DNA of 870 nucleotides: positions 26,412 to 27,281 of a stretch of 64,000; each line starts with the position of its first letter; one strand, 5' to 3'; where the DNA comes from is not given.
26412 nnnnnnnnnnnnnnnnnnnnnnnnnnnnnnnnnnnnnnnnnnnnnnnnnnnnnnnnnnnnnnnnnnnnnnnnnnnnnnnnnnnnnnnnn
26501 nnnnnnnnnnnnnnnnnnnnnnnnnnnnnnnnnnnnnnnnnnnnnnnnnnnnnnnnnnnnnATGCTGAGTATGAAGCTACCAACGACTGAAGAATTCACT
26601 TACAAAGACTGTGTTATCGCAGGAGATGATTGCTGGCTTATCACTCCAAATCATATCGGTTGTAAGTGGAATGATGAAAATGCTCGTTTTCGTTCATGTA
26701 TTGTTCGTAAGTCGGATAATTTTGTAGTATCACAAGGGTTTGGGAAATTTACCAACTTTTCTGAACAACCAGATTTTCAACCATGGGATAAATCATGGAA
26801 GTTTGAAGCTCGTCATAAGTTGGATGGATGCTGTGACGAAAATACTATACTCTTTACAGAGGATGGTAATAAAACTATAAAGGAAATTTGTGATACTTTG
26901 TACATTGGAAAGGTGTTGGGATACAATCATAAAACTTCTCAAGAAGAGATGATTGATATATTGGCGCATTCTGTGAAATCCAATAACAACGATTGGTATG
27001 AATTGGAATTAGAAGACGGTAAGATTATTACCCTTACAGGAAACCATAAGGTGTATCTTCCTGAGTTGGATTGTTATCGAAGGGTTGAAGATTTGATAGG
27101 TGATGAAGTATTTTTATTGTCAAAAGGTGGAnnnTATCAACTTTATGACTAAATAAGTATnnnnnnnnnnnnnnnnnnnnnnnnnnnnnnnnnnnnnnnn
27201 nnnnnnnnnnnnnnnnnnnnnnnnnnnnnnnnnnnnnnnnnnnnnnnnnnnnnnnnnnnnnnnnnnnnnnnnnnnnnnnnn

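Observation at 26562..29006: Fractured Rnl1-type RNA ligase gene: split intein inserted at motif I (KLDG|S), with a free-standing Vsr/EDxHD-like endonuclease gene between the halves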

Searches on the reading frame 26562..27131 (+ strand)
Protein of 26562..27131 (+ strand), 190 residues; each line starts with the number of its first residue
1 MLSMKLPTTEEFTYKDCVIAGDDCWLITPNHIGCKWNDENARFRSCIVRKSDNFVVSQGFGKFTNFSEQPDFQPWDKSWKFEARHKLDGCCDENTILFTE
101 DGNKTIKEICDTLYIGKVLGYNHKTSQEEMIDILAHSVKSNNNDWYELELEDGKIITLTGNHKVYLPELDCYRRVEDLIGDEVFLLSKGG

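Call 3: search_protein_families(library=pfam, proteins=[window:26562-27131:+], max_evalue=1)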
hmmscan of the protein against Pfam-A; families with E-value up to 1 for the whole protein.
window:26562-27131:+ (190 aa): 2 families
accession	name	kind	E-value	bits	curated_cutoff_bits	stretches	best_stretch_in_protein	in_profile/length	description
PF14890.11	Intein_splicing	-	0.00015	22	35.8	1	97-182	2-90/155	Intein splicing domain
PF01079.26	Hint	-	0.045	13.8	29.7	1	86-168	9-90/213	Hint module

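Call 4: search_protein_families(library=phrogs, proteins=[window:26562-27131:+], max_evalue=0.01)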
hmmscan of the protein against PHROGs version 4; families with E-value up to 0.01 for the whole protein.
window:26562-27131:+ (190 aa): 2 families
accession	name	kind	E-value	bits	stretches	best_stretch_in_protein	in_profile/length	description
phrog_16259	-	DNA, RNA and nucleotide metabolism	1.5e-07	32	1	88-179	231-321/330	DNA helicase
phrog_3482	-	unknown function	0.0082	16.5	0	117-157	259-301/344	-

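Call 12: find_related_loci(query=window:26562-27131:+, collection=viral_contigs, flank=5000)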
Query window:26562-27131:+ (190 aa) in viral_contigs; peptide patterns used: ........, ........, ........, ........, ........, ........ (x = any residue, [..] = any of these).
44 stretches matched a pattern; 5 encode a relative of the query (tblastn E <= 1e-3); 5 distinct loci.
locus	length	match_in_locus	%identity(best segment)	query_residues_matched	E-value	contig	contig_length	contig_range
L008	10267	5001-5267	92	1-89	9e-57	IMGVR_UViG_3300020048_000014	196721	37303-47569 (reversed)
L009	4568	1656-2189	53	11-188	2e-54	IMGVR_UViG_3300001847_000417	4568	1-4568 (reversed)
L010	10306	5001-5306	72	1-106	4e-49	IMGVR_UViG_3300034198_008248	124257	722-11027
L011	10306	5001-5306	72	1-106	4e-49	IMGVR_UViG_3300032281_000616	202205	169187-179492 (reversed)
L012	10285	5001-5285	68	1-99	5e-43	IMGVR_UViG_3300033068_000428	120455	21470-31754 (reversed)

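Call 22: find_homologous_proteins(query=window:26562-27131:+, max_evalue=0.001)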
Query window:26562-27131:+ (190 aa): 92 proteins with E <= 0.001 among 145 candidates.
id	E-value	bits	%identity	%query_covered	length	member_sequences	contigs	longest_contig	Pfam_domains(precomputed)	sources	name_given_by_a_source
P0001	2.4e-128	444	98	100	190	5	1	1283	-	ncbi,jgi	jgi:hypothetical protein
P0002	3.4e-111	388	86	99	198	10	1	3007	PF14890.12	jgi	jgi:hypothetical protein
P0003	1.0e-95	337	78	97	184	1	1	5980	PF14890.12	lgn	-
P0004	4.6e-87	309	76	95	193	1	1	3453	PF14890.12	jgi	jgi:hypothetical protein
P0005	1.4e-76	275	64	97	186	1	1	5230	PF14890.12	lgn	-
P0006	3.5e-72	260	64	97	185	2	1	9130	PF14890.12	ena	-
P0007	1.7e-71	258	60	96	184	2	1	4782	PF01079.26,PF09511.16,PF14890.12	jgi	jgi:hypothetical protein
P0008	2.0e-70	254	62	97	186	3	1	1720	PF14890.12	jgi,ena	jgi:hypothetical protein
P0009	2.3e-68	248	62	97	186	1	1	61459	PF14890.12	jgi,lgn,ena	-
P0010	2.9e-63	231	58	93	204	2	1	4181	PF14890.12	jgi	-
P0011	2.2e-60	222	55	99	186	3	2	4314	-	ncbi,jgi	jgi:hypothetical protein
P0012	3.2e-58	215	55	94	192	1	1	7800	PF14890.12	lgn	-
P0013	1.2e-54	203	52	99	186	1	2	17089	PF14890.12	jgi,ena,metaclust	metaclust:\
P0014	2.2e-53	199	52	97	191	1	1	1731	PF09511.16,PF14890.12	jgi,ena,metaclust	metaclust:\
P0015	8.1e-53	197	54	93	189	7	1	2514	PF14890.12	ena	-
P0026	2.4e-45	173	48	97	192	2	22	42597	PF01079.26,PF14890.12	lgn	-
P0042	8.3e-36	141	51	76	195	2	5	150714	PF09511.16,PF14890.12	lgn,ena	-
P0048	4.8e-34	136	46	79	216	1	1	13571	PF09511.16,PF14890.12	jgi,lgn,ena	-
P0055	1.9e-32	130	58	56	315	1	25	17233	PF21189.4,PF14890.12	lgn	-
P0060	9.5e-28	115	40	75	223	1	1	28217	PF14890.12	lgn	-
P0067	4.9e-24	103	53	55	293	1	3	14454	PF21189.4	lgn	-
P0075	1.4e-22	98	45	73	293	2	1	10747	PF01079.26,PF14890.12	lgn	-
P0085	4.0e-18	84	49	53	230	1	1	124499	PF01079.26,PF14890.12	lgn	-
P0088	2.6e-15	74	33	78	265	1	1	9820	PF01079.26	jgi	jgi:hypothetical protein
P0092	1.1e-10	59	34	81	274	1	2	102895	-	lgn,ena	-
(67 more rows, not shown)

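Call 24: find_encoding_contigs(protein=P0042, flank=5000, max_places=3)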
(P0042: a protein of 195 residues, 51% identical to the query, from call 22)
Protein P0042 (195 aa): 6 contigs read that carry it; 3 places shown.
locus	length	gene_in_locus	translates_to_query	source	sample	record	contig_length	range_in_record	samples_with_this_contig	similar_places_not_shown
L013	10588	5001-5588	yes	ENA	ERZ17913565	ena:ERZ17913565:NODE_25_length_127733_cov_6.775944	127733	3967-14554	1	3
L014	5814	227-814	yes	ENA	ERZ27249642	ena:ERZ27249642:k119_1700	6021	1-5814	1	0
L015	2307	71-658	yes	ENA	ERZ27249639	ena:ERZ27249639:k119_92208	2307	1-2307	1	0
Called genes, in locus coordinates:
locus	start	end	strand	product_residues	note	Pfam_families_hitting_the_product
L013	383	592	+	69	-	-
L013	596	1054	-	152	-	PF13539:Peptidase_M15_4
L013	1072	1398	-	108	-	-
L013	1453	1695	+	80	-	PF24729:Acb2_Tad1_hairpin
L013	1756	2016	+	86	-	-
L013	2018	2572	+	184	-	-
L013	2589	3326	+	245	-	-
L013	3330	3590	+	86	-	-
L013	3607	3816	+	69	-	-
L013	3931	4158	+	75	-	-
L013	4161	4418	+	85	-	-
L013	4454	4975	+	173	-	-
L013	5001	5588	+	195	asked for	PF09511:RNA_lig_T4_1 (weak), PF14890:Intein_splicing (weak)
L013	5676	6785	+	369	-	PF24308:DUF7487 (weak)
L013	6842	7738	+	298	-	-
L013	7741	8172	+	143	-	PF02810:SEC-C (weak)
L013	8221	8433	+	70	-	-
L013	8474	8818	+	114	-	-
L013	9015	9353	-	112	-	PF20475:DUF6717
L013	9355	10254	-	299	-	-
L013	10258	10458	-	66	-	-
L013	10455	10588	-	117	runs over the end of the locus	-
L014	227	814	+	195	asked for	PF09511:RNA_lig_T4_1 (weak), PF14890:Intein_splicing (weak)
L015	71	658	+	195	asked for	PF09511:RNA_lig_T4_1 (weak), PF14890:Intein_splicing (weak)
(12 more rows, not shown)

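Call 25: find_encoding_contigs(protein=P0009, flank=5000, max_places=2)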
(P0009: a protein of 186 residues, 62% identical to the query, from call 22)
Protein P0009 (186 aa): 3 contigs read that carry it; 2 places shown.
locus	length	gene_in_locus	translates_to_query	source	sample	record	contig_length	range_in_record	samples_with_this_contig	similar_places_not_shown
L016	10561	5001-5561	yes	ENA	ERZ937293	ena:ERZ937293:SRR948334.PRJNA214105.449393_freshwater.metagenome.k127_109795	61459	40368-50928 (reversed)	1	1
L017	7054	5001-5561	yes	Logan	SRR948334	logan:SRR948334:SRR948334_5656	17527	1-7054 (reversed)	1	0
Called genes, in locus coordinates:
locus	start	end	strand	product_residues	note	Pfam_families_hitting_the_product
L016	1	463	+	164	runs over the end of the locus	PF00011:HSP20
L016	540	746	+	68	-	-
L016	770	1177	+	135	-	-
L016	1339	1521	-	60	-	-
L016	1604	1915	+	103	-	-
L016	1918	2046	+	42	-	-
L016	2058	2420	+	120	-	-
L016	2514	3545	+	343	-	PF21189:PHA02142, PF09414:RNA_ligase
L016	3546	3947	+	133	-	PF13671:AAA_33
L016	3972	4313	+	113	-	-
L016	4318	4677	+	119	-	-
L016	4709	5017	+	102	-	-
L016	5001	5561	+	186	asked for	PF14890:Intein_splicing (weak)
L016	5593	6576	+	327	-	PF24308:DUF7487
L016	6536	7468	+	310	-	-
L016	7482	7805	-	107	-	-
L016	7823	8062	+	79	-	-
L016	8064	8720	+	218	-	PF00149:Metallophos (weak)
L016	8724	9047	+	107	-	-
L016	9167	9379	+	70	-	-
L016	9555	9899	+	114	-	-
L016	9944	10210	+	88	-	-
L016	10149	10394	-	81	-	-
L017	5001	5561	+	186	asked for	PF14890:Intein_splicing (weak)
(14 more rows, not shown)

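Call 41: search_protein_families(library=pfam, proteins=[P0055, P0067, P0085, P0088, P0092, P0075, P0042, P0060, P0048, P0026], max_evalue=0.01)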
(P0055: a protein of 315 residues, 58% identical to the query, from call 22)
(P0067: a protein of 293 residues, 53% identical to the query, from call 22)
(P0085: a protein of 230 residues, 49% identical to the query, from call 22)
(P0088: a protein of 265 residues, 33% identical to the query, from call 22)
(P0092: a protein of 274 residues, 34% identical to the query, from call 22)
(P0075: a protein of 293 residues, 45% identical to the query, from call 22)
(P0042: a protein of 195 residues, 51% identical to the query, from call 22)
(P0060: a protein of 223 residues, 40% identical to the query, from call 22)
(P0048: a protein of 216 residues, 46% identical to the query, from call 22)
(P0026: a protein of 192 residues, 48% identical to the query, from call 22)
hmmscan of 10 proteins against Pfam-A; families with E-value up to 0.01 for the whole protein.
P0055 (315 aa): 3 families
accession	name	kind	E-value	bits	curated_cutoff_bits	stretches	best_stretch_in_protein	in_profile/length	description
PF21189.3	PHA02142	-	3.5e-37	127.2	27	1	6-99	1-92/92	PHA02142 OB-fold domain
PF14890.11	Intein_splicing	-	8.3e-07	29.4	35.8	1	223-310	2-91/155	Intein splicing domain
PF01079.26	Hint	-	0.0056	16.7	29.7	1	213-298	9-93/213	Hint module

P0067 (293 aa): 3 families
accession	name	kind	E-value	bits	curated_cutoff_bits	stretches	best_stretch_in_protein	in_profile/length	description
PF21189.3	PHA02142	-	2.1e-29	102.3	27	1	8-93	1-92/92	PHA02142 OB-fold domain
PF14890.11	Intein_splicing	-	0.0016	18.7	35.8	1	205-290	4-93/155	Intein splicing domain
PF01079.26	Hint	-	0.0032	17.5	29.7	1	190-278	8-95/213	Hint module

P0085 (230 aa): 2 families
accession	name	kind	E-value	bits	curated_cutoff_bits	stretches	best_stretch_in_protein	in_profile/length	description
PF14890.11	Intein_splicing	-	8.1e-07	29.4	35.8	1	139-228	5-94/155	Intein splicing domain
PF01079.26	Hint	-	2.3e-06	27.8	29.7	1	124-216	9-96/213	Hint module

P0088 (265 aa): 2 families
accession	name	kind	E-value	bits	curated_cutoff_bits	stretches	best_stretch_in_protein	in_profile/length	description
PF01079.26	Hint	-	2e-05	24.7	29.7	1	155-245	7-90/213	Hint module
PF14890.11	Intein_splicing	-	6.1e-05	23.3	35.8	1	169-263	2-94/155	Intein splicing domain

P0092 (274 aa): 2 families
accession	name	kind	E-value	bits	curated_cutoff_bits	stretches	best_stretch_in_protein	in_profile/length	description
PF08236.17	SRI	-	0.006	17.3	23.5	0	138-202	12-77/78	SRI (Set2 Rpb1 interacting) domain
PF01079.26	Hint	-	0.0069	16.4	29.7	0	164-256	8-92/213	Hint module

P0075 (293 aa): 2 families
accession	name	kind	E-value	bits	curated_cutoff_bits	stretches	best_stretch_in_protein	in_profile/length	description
PF14890.11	Intein_splicing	-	1.2e-06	28.9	35.8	1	195-291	1-93/155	Intein splicing domain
PF01079.26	Hint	-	1.9e-05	24.8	29.7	1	183-277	8-93/213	Hint module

P0042 (195 aa): 3 families
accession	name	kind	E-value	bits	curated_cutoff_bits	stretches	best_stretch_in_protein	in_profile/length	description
PF14890.11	Intein_splicing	-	1.1e-06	29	35.8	1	108-193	5-93/155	Intein splicing domain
PF09511.15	RNA_lig_T4_1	-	1.5e-06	28.7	28.3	1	52-98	2-55/227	RNA ligase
PF01079.26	Hint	-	0.0011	19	29.7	1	88-173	4-87/213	Hint module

P0060 (223 aa): 3 families
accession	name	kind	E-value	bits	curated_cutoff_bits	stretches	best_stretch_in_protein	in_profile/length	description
PF14890.11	Intein_splicing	-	3.9e-07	30.4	35.8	1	135-222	5-94/155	Intein splicing domain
PF09511.15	RNA_lig_T4_1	-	0.0005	20.4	28.3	1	51-83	1-35/227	RNA ligase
PF01079.26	Hint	-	0.0026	17.8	29.7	1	122-207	9-93/213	Hint module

P0048 (216 aa): 3 families
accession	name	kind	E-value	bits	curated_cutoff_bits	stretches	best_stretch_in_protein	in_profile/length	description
PF14890.11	Intein_splicing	-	2e-07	31.4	35.8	1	124-210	2-90/155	Intein splicing domain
PF09511.15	RNA_lig_T4_1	-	1.8e-06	28.4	28.3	1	71-119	2-56/227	RNA ligase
PF01079.26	Hint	-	0.006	16.6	29.7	0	145-199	38-93/213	Hint module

P0026 (192 aa): 2 families
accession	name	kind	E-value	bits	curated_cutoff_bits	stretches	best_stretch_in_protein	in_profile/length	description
PF01079.26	Hint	-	2.1e-06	27.9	29.7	1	90-172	9-90/213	Hint module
PF14890.11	Intein_splicing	-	1.7e-05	25.1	35.8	1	104-189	5-93/155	Intein splicing domain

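Call 42: find_encoding_contigs(protein=P0085, flank=3500, max_places=1)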
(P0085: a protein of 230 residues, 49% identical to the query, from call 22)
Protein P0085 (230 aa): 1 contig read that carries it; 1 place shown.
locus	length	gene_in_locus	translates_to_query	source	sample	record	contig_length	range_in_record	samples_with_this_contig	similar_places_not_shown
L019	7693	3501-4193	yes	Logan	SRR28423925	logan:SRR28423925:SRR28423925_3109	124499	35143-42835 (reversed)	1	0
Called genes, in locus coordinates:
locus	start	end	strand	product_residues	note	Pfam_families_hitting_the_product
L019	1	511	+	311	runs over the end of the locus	PF01370:Epimerase, PF04321:RmlD_sub_bind, PF07993:NAD_binding_4 (faint), PF16363:GDP_Man_Dehyd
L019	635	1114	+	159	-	-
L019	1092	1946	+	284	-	-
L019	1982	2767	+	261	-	-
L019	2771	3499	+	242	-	-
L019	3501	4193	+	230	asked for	PF01079:Hint (weak), PF14890:Intein_splicing (weak)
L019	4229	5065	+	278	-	PF24308:DUF7487, PF18741:MTES_1575 (faint)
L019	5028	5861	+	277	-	PF14890:Intein_splicing (weak), PF01068:DNA_ligase_A_M, PF14743:DNA_ligase_OB_2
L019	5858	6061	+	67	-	-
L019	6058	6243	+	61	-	-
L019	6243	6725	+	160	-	-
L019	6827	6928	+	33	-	-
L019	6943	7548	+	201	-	-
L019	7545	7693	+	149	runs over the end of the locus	-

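Call 43: find_encoding_contigs(protein=P0055, flank=3500, max_places=1)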
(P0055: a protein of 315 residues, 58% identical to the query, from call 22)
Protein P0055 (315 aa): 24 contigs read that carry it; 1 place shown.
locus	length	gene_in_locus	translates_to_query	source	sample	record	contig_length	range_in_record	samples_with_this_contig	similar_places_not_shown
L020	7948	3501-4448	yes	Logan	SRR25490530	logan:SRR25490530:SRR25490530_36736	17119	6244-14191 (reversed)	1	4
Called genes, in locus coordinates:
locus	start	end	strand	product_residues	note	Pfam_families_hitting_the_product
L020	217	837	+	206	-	-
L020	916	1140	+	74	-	-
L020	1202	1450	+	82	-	-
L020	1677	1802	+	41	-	-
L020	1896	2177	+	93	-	-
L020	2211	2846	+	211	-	PF23780:S-AdoMet_lyase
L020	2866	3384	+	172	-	-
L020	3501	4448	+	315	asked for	PF21189:PHA02142, PF14890:Intein_splicing (weak)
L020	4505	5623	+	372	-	PF24308:DUF7487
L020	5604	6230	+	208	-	PF14890:Intein_splicing (weak), PF09414:RNA_ligase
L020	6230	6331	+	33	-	-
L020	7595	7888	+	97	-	-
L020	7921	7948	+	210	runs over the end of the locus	PF05401:NodS (weak), PF13489:Methyltransf_23, PF08241:Methyltransf_11, PF08242:Methyltransf_12, PF13649:Methyltransf_25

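Call 44: find_encoding_contigs(protein=P0092, flank=3500, max_places=1)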
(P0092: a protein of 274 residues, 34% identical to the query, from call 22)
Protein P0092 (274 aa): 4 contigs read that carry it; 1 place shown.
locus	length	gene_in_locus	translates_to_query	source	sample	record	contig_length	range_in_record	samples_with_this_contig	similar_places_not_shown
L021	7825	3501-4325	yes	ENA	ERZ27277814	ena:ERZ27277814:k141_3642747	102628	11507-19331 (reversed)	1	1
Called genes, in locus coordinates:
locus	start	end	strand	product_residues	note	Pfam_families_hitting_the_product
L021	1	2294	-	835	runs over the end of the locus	PF02463:SMC_N (weak), PF13476:AAA_23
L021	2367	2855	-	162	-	-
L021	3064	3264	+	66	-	-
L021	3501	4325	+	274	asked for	-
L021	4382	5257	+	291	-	PF24308:DUF7487 (weak)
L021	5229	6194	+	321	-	PF01068:DNA_ligase_A_M, PF14743:DNA_ligase_OB_2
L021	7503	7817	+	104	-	-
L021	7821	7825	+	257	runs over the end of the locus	-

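Call 79: find_encoding_contigs(protein=P0236, flank=2000, max_places=2)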
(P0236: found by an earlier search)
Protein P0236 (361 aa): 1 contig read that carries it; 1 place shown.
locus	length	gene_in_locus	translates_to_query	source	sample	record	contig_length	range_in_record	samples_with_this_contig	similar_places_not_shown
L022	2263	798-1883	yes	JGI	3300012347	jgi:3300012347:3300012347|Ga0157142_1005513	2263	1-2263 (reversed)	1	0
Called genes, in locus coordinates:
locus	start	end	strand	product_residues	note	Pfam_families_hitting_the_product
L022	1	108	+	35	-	?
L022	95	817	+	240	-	-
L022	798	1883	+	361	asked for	PF09511:RNA_lig_T4_1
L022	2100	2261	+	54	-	?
